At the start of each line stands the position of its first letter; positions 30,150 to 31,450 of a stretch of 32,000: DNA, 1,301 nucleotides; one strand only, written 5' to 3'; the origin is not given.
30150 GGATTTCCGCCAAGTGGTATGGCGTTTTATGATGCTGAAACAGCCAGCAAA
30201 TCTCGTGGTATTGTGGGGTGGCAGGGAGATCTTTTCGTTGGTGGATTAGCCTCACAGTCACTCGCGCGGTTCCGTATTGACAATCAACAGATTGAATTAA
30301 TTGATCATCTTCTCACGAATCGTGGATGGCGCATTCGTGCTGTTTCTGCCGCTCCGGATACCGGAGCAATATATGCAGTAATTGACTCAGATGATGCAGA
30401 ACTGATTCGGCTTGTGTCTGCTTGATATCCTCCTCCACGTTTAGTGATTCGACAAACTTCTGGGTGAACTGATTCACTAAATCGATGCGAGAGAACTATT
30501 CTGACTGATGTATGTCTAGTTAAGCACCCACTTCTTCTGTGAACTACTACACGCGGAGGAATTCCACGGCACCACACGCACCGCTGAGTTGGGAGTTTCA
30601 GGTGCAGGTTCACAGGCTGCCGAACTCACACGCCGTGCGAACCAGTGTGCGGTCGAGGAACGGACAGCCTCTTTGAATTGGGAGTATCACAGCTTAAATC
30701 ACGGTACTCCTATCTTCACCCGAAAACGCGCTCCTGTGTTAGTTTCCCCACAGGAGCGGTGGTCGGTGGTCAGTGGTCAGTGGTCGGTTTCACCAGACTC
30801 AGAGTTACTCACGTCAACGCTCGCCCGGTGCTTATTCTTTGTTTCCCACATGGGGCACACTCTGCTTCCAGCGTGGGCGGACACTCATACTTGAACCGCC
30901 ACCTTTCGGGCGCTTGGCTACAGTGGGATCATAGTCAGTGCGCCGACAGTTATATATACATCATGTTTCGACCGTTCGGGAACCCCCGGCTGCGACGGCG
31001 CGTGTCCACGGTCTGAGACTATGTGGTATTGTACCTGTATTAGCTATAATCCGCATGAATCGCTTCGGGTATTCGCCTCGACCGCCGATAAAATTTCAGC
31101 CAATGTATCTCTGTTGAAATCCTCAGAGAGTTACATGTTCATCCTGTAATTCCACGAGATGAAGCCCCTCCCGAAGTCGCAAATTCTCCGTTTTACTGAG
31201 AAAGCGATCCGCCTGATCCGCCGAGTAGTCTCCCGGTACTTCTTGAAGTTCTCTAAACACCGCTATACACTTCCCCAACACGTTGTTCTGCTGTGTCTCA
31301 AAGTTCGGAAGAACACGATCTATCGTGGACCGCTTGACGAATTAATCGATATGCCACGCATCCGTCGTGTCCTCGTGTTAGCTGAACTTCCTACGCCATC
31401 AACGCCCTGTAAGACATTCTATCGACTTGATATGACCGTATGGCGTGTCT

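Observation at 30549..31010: Second GC-rich, hairpin-dense island with a 7-mer tandem repeat that I cannot assign to any RNA family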

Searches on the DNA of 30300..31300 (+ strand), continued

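Call 33: search_dna_similar(query=window:30780-31060:+, collection=plasmids, mode=distant, max_evalue=1, max_rows=40)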
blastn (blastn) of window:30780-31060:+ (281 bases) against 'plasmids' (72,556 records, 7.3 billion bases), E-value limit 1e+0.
Records with a match: 6; places in all: 9; records where one place covers at least 80% of the query: 0.
Best place of each record, by identity: >=99% 1; 80-90% 2; 60-80% 3.
By first word of the organism name: Natrarchaeobaculum 2; Natrinema 1; Haloglomus 1; Halomicrococcus 1; Streptomyces 1.
By predicted mobility (MOB-suite, as given by PLSDB): non-mobilizable 6.
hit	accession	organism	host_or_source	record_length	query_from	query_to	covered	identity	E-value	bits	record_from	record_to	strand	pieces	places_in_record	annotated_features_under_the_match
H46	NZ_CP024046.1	Natrarchaeobaculum sulfurireducens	Kulunda Steppe hypersaline lake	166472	11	169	57%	79.0%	5e-29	134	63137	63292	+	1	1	none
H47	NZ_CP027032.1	Natrarchaeobaculum sulfurireducens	Shar-Burdiin hypersaline soda lake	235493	39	169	47%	81.8%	7e-27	128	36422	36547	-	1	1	none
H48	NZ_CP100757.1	Natrinema gelatinilyticum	marine sediment,sediment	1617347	44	132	32%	73.0%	2e-2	47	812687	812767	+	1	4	record has no annotation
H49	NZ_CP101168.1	Haloglomus halophilum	cell culture,salt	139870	214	273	21%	78.7%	8e-1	42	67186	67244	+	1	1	none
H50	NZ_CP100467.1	Halomicrococcus gelatinilyticus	cell culture,sediment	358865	213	259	17%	80.9%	8e-1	42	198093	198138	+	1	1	none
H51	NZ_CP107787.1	Streptomyces sp. NBC_00564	-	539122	190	211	8%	100.0%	8e-1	41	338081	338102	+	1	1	none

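Call 76: search_rna_families(source=L003, start=2900, end=3500, threshold=evalue, max_evalue=10, show_alignments=1)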
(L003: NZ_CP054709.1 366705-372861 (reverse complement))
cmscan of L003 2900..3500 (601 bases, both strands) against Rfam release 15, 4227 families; matches with E-value up to 10: 3.
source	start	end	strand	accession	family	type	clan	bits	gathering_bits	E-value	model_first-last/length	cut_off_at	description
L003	3001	3187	-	RF02656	sot0042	Gene; sRNA;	-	77.8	88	3.2e-20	1-174/174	no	Sense overlapping transcript RNA 0042 (sot)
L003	2982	3078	-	RF00062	HgcC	Gene;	-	20.9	50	0.014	1-130/130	no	HgcC family RNA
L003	3002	3123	-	RF01530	CC3664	Gene; sRNA;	-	17.3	60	1.8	1-136/136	no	Caulobacter sRNA CC3664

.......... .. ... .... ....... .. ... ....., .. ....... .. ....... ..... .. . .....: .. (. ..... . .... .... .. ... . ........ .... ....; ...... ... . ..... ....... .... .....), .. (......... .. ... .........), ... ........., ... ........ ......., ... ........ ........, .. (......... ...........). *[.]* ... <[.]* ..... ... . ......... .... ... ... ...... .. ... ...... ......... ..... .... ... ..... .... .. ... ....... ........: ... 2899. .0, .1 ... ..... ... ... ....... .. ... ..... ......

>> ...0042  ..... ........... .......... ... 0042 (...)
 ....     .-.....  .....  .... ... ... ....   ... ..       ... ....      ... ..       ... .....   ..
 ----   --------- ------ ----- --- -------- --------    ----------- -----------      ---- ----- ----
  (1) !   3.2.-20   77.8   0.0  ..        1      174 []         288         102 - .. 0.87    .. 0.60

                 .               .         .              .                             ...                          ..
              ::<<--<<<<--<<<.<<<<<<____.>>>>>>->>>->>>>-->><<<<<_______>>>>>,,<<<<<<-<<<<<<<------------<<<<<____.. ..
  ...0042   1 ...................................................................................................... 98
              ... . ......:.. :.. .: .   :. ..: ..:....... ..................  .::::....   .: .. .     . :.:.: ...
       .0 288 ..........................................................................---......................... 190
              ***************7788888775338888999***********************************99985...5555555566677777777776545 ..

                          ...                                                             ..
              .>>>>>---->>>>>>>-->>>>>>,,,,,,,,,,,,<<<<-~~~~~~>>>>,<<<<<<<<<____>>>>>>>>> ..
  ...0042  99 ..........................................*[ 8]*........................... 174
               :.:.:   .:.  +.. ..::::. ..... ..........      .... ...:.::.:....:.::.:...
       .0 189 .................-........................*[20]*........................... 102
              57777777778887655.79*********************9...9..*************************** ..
